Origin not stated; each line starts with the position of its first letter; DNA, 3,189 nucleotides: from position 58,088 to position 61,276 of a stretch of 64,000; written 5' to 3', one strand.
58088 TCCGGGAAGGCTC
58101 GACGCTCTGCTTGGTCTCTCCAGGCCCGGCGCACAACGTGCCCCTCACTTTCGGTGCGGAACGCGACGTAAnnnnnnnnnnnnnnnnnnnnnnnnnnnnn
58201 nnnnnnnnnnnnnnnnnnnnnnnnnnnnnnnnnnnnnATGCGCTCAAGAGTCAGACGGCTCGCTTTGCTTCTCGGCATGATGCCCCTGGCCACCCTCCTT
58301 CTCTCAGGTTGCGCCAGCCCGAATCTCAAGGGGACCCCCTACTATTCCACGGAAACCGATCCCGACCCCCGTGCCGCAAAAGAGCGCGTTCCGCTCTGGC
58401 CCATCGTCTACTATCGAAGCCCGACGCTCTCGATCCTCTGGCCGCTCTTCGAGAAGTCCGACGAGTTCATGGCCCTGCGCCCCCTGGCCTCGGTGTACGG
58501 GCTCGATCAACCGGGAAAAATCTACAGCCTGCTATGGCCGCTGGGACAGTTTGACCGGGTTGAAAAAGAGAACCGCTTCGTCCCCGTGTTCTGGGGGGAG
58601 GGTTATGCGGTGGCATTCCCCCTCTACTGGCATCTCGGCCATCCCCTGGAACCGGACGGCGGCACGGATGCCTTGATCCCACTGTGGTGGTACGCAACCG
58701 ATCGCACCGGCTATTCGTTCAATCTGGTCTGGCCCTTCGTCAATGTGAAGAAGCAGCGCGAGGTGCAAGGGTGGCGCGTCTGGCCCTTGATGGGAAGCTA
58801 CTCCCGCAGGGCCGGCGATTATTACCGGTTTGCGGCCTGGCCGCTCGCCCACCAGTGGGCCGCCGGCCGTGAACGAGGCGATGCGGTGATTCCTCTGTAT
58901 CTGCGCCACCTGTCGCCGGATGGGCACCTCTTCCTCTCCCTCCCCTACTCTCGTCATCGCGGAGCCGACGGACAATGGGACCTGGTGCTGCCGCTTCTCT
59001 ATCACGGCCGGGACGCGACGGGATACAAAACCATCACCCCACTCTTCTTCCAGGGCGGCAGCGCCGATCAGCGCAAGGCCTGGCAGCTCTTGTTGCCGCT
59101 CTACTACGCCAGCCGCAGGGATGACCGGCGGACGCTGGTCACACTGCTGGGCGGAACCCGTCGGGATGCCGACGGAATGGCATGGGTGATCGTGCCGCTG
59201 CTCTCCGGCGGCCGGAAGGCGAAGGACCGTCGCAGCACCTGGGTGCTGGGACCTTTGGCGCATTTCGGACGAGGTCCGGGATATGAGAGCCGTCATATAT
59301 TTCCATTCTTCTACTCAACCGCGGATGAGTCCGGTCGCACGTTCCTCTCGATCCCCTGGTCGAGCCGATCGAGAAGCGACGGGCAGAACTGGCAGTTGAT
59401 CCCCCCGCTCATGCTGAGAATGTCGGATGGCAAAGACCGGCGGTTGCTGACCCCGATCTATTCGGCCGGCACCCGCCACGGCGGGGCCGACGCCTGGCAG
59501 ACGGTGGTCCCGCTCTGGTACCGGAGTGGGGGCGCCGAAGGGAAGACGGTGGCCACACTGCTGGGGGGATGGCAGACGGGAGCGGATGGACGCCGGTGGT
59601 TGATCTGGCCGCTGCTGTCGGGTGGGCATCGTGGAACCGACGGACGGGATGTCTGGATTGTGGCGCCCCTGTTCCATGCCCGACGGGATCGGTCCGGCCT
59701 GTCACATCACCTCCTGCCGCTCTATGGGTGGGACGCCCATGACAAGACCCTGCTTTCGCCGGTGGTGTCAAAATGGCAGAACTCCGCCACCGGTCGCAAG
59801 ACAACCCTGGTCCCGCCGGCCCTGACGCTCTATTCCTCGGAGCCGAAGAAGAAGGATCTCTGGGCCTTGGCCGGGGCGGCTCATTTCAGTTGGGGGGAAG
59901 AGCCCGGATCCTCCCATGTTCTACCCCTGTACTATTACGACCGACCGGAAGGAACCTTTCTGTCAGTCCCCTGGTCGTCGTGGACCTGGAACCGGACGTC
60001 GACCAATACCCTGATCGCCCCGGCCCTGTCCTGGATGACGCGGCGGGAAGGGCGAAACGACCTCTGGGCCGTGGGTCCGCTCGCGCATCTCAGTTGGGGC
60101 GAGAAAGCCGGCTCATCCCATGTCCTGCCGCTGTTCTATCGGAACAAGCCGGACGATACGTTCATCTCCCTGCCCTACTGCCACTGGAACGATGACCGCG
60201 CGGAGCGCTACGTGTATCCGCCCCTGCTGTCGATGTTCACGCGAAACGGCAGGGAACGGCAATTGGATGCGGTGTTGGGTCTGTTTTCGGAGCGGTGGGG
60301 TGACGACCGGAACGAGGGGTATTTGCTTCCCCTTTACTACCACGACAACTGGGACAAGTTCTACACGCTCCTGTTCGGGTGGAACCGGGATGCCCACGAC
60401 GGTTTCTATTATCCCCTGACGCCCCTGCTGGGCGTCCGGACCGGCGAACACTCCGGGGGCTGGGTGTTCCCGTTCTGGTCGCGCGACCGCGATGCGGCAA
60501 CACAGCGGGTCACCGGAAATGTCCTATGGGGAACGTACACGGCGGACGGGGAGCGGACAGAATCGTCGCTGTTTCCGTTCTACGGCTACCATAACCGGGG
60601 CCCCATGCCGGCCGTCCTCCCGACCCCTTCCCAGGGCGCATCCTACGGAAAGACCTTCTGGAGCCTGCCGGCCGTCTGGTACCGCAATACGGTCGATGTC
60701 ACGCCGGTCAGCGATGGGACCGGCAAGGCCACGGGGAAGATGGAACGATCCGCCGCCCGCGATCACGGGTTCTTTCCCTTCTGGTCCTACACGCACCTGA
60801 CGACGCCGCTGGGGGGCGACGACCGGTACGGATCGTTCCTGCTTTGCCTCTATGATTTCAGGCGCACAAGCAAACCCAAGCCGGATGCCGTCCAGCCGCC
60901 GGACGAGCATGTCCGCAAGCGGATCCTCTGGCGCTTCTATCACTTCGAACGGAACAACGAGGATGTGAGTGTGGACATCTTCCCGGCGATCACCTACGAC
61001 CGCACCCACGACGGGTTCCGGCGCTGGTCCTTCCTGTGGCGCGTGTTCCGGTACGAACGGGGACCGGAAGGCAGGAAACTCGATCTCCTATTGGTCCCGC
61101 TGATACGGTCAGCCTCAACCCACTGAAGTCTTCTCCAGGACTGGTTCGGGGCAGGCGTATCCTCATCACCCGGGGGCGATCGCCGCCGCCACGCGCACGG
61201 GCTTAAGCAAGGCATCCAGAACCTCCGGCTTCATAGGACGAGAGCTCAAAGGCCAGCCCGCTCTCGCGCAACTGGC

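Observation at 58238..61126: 962-aa lipoprotein made almost entirely of about 40 short aromatic-Pro-Leu repeats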

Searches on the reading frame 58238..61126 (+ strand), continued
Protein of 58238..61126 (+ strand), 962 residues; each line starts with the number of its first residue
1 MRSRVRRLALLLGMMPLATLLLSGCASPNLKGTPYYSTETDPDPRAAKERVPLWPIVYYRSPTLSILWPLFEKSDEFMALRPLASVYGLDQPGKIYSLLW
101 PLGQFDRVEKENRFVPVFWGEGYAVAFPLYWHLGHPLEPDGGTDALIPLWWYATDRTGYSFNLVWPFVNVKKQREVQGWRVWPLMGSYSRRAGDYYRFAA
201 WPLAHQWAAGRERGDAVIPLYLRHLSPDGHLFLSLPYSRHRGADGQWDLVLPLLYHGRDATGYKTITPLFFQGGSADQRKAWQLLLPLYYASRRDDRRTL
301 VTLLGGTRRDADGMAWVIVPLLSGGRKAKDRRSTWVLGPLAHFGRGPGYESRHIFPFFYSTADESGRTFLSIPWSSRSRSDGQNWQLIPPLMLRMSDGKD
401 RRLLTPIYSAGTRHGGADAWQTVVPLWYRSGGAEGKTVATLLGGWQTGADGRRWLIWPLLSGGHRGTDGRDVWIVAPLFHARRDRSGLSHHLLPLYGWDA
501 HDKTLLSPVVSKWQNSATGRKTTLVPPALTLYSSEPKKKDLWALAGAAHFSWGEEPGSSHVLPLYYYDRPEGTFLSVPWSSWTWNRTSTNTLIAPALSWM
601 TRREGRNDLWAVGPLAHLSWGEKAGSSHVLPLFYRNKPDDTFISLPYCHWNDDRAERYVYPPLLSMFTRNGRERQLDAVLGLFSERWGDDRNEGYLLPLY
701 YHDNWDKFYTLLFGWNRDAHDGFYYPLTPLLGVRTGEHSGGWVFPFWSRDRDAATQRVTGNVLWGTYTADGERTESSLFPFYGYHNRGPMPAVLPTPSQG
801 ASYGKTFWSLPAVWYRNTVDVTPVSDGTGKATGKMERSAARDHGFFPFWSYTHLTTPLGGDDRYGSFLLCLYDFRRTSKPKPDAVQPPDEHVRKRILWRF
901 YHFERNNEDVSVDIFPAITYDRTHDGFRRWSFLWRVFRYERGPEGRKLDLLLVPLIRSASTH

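Call 26: search_protein_representatives(alignment_id=A1)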
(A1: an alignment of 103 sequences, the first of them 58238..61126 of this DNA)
Query: 103 sequences, 1023 profile positions. Proteins with E-value up to 0.001 (for the whole library): 2553; up to 1e-10: 1814; up to 1e-30: 712. The best 150 are listed.
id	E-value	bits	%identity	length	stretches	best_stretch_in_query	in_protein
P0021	0.0e+00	1767.3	-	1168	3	44-520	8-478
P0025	0.0e+00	1508.7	-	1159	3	544-994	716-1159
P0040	0.0e+00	1495.2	-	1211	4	535-996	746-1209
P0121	0.0e+00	1408.5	-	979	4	529-1002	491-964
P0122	0.0e+00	1391.7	-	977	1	40-1003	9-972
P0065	0.0e+00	1371.0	-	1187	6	268-942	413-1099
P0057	0.0e+00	1345.8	-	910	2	44-627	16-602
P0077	0.0e+00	1321.0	-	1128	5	542-989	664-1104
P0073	0.0e+00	1308.9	-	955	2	184-994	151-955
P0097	0.0e+00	1273.0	-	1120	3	321-986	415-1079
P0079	0.0e+00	1270.2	-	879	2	58-645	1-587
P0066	0.0e+00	1268.6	-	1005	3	301-994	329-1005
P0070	0.0e+00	1257.8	-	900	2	46-559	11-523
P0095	0.0e+00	1252.4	-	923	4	626-996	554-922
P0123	0.0e+00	1249.7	-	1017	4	530-998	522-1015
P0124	0.0e+00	1209.7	-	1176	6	555-998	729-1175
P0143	1.9e-233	794.0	-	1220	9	438-622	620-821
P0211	1.2e-118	413.9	-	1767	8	143-474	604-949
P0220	2.3e-109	383.2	-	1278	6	237-480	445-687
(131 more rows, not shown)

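Call 33: search_protein_families(library=pfam, proteins=[P0211, P0220, P0143, P0124, P0021, P0040, P0065], max_evalue=0.01)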
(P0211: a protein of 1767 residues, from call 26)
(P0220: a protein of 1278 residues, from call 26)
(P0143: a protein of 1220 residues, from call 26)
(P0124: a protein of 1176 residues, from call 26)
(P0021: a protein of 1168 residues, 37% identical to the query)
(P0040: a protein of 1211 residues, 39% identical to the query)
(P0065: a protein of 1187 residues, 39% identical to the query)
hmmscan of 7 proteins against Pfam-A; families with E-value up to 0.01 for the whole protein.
P0211 (1767 aa): 0 families

P0220 (1278 aa): 0 families

P0143 (1220 aa): 0 families

P0124 (1176 aa): 0 families

P0021 (1168 aa): 0 families

P0040 (1211 aa): 0 families

P0065 (1187 aa): 0 families
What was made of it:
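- On YD / RHS repeat proteins: The longer family members have no extra domain (call 33).
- There is no toxin or plug domain (call 33).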

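Call 36: search_solved_structures(query=A1, max_evalue=10)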
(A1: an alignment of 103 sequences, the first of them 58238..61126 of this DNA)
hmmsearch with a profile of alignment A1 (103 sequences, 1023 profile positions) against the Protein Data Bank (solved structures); distinct sequences matched with E-value up to 10: 1.
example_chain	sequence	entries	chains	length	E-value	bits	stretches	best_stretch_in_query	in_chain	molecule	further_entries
7onh_A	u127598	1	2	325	0.021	15.8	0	281-353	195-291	SAKe6BE-L3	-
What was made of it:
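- On Beta-propeller repeat families (PD40/TolB, WD40, Kelch, FG-GAP, LVIVD, Reg_prop): The profile search of PDB sequences found only a designed Kelch-like protein at E=0.021 with no significant stretch (call 36).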

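Call 64: find_encoding_contigs(protein=P0032, flank=8000, max_places=1)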
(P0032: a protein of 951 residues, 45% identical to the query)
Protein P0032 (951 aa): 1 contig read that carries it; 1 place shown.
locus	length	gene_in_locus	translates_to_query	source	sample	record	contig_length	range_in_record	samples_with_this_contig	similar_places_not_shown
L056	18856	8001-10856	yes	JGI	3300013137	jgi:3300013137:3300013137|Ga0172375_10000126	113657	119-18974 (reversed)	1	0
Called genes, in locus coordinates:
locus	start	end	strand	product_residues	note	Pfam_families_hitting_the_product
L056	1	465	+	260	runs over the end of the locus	PF02811:PHP, PF13263:PHP_C (weak)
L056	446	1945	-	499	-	PF00158:Sigma54_activat, PF25601:AAA_lid_14 (weak)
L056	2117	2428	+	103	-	-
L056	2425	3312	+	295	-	PF01135:PCMT, PF01209:Ubie_methyltran, PF05175:MTS (weak), PF01728:FtsJ (weak), PF08241:Methyltransf_11, PF08242:Methyltransf_12, PF13649:Methyltransf_25, PF13847:Methyltransf_31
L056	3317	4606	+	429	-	PF04055:Radical_SAM, PF13186:SPASM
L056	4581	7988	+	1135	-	PF05977:MFS_3 (weak), PF07690:MFS_1, PF01553:Acyltransferase, PF00501:AMP-binding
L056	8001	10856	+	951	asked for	-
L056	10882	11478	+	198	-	PF02660:G3P_acyltransf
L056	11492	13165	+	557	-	PF21926:FeeM, PF00266:Aminotran_5 (weak)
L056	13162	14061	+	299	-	PF02517:Rce1-like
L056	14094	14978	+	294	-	PF00561:Abhydrolase_1, PF12146:Hydrolase_4, PF12697:Abhydrolase_6 (faint), PF00326:Peptidase_S9 (faint)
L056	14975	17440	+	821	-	PF10101:DUF2339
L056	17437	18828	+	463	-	PF13163:DUF3999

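Call 65: find_encoding_contigs(protein=P0036, flank=8000, max_places=1)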
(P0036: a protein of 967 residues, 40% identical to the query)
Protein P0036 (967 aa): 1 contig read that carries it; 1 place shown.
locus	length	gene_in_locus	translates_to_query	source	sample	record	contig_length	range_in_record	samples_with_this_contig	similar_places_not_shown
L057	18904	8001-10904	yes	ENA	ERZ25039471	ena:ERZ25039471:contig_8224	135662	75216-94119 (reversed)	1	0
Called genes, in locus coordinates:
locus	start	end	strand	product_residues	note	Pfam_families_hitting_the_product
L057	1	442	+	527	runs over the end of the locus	PF00083:Sugar_tr (weak), PF13347:MFS_2 (weak), PF07690:MFS_1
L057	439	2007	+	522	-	PF02321:OEP (weak)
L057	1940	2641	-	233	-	PF01569:PAP2, PF22778:VCPO_2nd (faint)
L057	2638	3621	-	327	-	PF13483:Lactamase_B_3 (weak)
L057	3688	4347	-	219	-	PF00158:Sigma54_activat, PF25601:AAA_lid_14 (weak)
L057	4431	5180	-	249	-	-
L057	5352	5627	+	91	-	-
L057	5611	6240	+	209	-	PF01209:Ubie_methyltran, PF08241:Methyltransf_11, PF13649:Methyltransf_25, PF13847:Methyltransf_31 (weak)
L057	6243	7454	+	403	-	PF04055:Radical_SAM, PF13353:Fer4_12 (weak), PF13186:SPASM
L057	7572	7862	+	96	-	-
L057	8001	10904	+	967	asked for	-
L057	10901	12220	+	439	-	PF09925:DUF2157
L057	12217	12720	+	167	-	PF14345:GDYXXLXY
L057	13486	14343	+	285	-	PF12146:Hydrolase_4, PF00561:Abhydrolase_1, PF12697:Abhydrolase_6 (faint), PF00326:Peptidase_S9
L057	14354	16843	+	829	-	PF10101:DUF2339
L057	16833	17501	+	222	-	-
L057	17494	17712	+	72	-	-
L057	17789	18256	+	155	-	-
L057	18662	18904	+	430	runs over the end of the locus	PF14319:Zn_Tnp_IS91, PF04986:Y2_Tnp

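Call 66: find_encoding_contigs(protein=P0014, flank=8000, max_places=1)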
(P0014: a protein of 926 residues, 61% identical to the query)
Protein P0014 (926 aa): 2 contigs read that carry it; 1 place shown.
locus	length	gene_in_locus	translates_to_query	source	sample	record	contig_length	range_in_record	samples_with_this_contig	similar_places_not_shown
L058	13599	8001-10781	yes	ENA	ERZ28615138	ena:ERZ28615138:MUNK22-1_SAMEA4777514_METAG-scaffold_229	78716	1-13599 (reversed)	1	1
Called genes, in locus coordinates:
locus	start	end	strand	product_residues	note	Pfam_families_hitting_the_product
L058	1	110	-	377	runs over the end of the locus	PF25917:BSH_RND, PF25973:BSH_CzcB (weak), PF25876:HH_MFP_RND, PF25878:HH_AAEA_pHBA (weak), PF25944:Beta-barrel_RND, PF25967:RND-MFP_C, PF25975:CzcB_C (weak), PF25989:YknX_C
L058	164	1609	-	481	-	PF02321:OEP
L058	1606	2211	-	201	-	PF00440:TetR_N, PF14246:TetR_C_7 (faint)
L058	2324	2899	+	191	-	PF00075:RNase_H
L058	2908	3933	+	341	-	PF01207:Dus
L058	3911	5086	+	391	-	PF01321:Creatinase_N, PF00557:Peptidase_M24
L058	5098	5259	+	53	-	-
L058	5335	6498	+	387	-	PF13354:Beta-lactamase2, PF00768:Peptidase_S11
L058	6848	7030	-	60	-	-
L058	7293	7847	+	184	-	PF07589:PEP_exosort_dom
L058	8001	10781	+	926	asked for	-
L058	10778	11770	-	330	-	PF20511:PMI_typeI_cat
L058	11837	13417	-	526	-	-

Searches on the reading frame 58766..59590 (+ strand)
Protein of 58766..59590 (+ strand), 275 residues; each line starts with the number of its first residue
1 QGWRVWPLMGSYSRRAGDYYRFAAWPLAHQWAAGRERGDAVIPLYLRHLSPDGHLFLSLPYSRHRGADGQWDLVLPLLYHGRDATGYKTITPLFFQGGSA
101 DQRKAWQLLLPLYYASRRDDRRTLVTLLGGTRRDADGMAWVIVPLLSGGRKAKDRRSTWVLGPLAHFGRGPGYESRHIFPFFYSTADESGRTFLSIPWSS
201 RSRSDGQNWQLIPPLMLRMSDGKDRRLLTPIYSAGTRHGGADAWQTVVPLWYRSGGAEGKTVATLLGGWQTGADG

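Call 45: predict_structure(alignment_id=A3)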
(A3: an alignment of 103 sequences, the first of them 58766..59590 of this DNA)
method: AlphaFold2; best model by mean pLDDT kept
length: 275 residues; sequences in the alignment: 103
mean_pLDDT: 97.6   pTM: 0.77
mean pLDDT of the five models: 97.6, 97.2, 96.6, 96.3, 94.1
residues with pLDDT >= 90: 274; 70-90: 1; 50-70: 0; < 50: 0
segments of 3 or more residues with pLDDT < 50: none
pLDDT, mean of each block of 10 residues (from residue 1): 96 96 98 98 98 98 98 98 98 98 98 98 98 98 98 98 97 98 98 98 98 97 98 97 97 97 97 93
secondary structure, 60 per line:
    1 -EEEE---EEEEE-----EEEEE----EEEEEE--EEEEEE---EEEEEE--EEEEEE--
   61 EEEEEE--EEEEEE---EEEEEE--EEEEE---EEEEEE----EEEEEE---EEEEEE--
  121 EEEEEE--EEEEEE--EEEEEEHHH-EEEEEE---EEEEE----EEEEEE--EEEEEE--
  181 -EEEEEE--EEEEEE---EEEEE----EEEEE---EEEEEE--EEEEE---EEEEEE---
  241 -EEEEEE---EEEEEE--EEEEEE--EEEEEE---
elements in order: E2-5 E9-13 E19-23 E28-33 E36-41 E45-50 E53-58 E61-66 E69-74 E78-83 E86-90 E94-99 E104-109 E113-118 E121-126 E129-134 E137-142 E147-152 E156-160 E165-170 E173-178 E182-187 E190-195 E199-203 E208-212 E216-221 E224-228 E232-237 E242-247 E251-256 E259-264 E267-272
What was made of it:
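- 58766..59590 (+): Residues 177-451, two 137-aa modules (16 hairpins), modelled separately. pLDDT 97.6 and pTM 0.77 (call 45).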

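Call 47: fold_search(model_id=the predicted structure, library=pdb)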
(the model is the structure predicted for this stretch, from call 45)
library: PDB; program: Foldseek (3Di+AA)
matches with E <= 10: 878; with E <= 0.001: 9
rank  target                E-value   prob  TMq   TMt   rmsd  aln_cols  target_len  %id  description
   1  7sqc_9A               1.4e-04  1.00  0.22  0.09  35.5       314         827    9  Ciliary C1 central pair apparatus isolated from Chlamydomonas reinhardtii (released 2022-04-13)
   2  4bxr_B                2.3e-04  1.00  0.28  0.39   9.5       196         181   11  Structure of the wild-type TCP10 domain of Danio rerio CPAP in complex with a peptide of Danio rerio STIL (released 2013-09-25)
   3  4bxr_A                2.9e-04  1.00  0.29  0.40   9.1       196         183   10  Structure of the wild-type TCP10 domain of Danio rerio CPAP in complex with a peptide of Danio rerio STIL (released 2013-09-25)
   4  7sqc_9E               5.0e-04  1.00  0.23  0.11  35.1       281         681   11  Ciliary C1 central pair apparatus isolated from Chlamydomonas reinhardtii (released 2022-04-13)
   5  4bxp                  7.6e-04  1.00  0.28  0.41   9.1       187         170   10  Structure of the wild-type TCP10 domain of Danio rerio CPAP (released 2013-09-25)
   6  8bbe_C                7.6e-04  0.90  0.14  0.08  25.4       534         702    6  Structure of the IFT-A complex; IFT-A2 module (released 2022-12-21)
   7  8bbg_C                7.6e-04  0.90  0.14  0.06  25.4       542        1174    6  Structure of the IFT-A complex; anterograde IFT-A train model (released 2022-12-21)
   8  8hmc_A                8.0e-04  0.80  0.12  0.06  28.1       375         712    7  base module state 1 of Tetrahymena IFT-A (released 2023-06-14)
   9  7sqc_9F               8.3e-04  1.00  0.26  0.12  34.3       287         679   10  Ciliary C1 central pair apparatus isolated from Chlamydomonas reinhardtii (released 2022-04-13)
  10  9bfq_A                1.1e-03  0.72  0.14  0.05  23.8       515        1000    7  Cryo-EM structure of Sevenless in complex with Bride of Sevenless (released 2025-01-29)
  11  8fgw_B                1.5e-03  0.82  0.14  0.05  30.0       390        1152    8  Human IFT-A complex structures provide molecular insights into ciliary transport (released 2023-02-22)
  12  4bxq                  1.7e-03  1.00  0.29  0.41   8.0       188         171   10  Structure of the E1021V mutant of the TCP10 domain of Danio rerio CPAP (released 2013-09-25)
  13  7mq8_LO               1.9e-03  0.77  0.14  0.08  25.1       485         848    7  Cryo-EM structure of the human SSU processome, state pre-A1 (released 2021-09-22)
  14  2fkg                  2.1e-03  1.00  0.26  0.23  19.1       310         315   10  The Crystal Structure of Engineered OspA (released 2006-11-21)
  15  9a2d_C                2.4e-03  0.69  0.14  0.05  27.5       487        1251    6  Modeling of the ciliary Intraflagellar transport-A complex (released 2024-05-10)
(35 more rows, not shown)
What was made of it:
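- On Beta-propeller repeat families (PD40/TolB, WD40, Kelch, FG-GAP, LVIVD, Reg_prop): TM to propeller structures is ≤0.16 for the high-confidence fragment (call 47).
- Closest known: CPAP/SAS-4 TCP10. Same: It gave the best 3D superposition found here: prob 1.00 and TMt 0.39-0.41 over about 190 columns (call 47).
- Closest known: Borrelia OspA. Same: It is a Foldseek hit at prob 1.00 (call 47).
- The nearest solved fold, the CPAP G-box, is an open single-layer sheet (call 47). In the 275-aa high-confidence fragment, the top matches (prob 1.00) are open single-layer sheets, the central-pair proteins 7sqc_9A/E/F and the CPAP G-box, while propellers score TM ≤0.16 (call 47).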

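Call 60: fold_search(model_id=the predicted structure, library=viral)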
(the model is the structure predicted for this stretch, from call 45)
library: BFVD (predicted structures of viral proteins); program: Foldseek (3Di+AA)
matches with E <= 10: 622; with E <= 0.001: 5
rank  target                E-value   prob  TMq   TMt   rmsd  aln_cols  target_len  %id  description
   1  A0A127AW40            9.2e-06  1.00  0.28  0.20  13.1       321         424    9  Baseplate hub + tail lysozyme [Bacillus phage SP-15]
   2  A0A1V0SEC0            1.7e-04  1.00  0.29  0.23  14.6       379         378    7  MORN repeat protein [Indivirus ILV1]
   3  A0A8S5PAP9            2.0e-04  0.97  0.15  0.09  17.1       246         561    7  Neck appendage protein [Siphoviridae sp. ctpoI7]
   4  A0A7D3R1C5            3.3e-04  0.95  0.18  0.07  29.4       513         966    5  Zinc finger RING/FYVE/PHD-type protein [Fadolivirus FV1/VV64]
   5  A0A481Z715            6.1e-04  0.95  0.15  0.10  33.7       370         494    6  Uncharacterized protein [Pithovirus LCPAC104]
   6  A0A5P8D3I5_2          1.3e-03  0.51  0.13  0.06  24.8       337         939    7  (no name in the UniProt tables at hand)
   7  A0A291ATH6            1.7e-03  1.00  0.26  0.19  12.6       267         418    9  Morn repeat domain containing protein [Pandoravirus salinus]
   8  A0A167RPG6            2.0e-03  0.91  0.15  0.10  28.4       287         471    5  Putative BTB/POZ domain-containing protein [Powai lake megavirus]
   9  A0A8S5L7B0            2.2e-03  0.99  0.23  0.13  14.9       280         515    9  Uncharacterized protein [Siphoviridae sp. ct45W1]
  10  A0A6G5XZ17            2.2e-03  0.98  0.26  0.23  13.2       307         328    9  (no name in the UniProt tables at hand)
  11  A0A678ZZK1            2.2e-03  0.95  0.21  0.09  16.0       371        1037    6  Tail fiber protein [Pectobacterium phage Arno18]
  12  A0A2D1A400            2.3e-03  0.99  0.21  0.15  11.3       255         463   10  N-acetylmuramoyl-L-alanine amidase [Rhodococcus phage Trina]
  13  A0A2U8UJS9            2.3e-03  0.99  0.21  0.15  11.8       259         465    8  (no name in the UniProt tables at hand)
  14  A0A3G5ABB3            3.0e-03  0.60  0.12  0.10  33.1       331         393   12  Putative E3 ubiquitin ligase complex SCF subunit sconB [Hyperionvirus sp.]
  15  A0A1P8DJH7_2          3.1e-03  1.00  0.30  0.13  15.6       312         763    7  (no name in the UniProt tables at hand)
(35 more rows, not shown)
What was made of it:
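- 58766..59590 (+): The best Foldseek matches are single-layer sheets: CPAP G-box at TMt 0.39-0.41, engineered OspA, and MORN proteins (calls 47, 60).
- Closest known: MORN-repeat proteins. Same: BFVD MORN proteins match the fragment at prob 1.00 (call 60).
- The nearest solved or predicted shapes are open single-layer sheets: G-box, engineered OspA, MORN (calls 47, 60).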
